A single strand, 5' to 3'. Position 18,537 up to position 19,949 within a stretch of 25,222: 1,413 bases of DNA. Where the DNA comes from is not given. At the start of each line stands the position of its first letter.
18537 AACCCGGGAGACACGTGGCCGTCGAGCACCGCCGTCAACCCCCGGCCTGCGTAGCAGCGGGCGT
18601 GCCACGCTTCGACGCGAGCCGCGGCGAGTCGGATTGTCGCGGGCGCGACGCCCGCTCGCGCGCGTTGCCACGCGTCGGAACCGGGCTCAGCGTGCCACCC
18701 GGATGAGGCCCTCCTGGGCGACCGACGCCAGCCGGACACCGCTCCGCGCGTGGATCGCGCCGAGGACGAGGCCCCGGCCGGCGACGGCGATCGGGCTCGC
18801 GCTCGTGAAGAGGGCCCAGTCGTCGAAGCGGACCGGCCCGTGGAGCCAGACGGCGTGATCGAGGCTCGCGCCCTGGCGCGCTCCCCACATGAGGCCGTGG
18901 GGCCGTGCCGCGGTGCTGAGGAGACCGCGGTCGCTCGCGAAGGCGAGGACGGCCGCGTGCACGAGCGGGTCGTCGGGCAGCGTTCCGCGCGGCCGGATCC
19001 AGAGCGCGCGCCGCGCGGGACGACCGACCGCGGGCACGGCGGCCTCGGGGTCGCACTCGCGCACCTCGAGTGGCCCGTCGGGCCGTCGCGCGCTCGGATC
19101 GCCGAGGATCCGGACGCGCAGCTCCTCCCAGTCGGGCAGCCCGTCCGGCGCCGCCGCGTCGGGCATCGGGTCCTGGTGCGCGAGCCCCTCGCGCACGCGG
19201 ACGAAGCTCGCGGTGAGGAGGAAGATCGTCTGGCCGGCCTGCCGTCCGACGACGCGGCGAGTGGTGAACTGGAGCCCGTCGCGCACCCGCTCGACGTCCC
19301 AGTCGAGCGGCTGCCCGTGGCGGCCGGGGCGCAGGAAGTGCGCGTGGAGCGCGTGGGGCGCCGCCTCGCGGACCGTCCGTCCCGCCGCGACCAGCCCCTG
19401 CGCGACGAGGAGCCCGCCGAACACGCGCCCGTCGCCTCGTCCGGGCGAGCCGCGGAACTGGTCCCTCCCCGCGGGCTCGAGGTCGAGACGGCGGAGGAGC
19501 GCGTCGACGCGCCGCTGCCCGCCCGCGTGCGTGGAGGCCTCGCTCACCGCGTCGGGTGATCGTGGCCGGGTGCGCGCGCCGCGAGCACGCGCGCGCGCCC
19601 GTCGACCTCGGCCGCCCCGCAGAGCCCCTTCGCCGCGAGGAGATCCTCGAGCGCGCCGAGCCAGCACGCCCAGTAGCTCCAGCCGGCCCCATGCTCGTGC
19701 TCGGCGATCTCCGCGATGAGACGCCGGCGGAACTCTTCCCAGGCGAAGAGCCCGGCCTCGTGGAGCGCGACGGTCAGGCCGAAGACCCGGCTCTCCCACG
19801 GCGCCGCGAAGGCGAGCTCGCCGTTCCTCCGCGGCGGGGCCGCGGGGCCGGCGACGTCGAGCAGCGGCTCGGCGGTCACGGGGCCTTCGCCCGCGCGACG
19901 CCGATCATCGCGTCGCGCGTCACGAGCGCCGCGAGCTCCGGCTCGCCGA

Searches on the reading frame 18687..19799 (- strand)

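Call 97: search_protein_families(library=pfam, proteins=[window:18687-19799:-], max_evalue=0.001)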
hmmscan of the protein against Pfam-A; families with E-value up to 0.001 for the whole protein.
window:18687-19799:- (370 aa): 3 families
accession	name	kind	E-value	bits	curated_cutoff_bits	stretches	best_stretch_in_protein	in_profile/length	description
PF02551.21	Acyl_CoA_thio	-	5.3e-25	88.2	21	1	263-365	30-132/132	Acyl-CoA thioesterase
PF20789.3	4HBT_3C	-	1.2e-19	71.4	24.1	1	243-366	21-140/140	Acyl-CoA thioesterase C-terminal domain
PF13622.12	4HBT_3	-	1e-17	64.6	24.3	1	124-200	9-83/83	Acyl-CoA thioesterase N-terminal domain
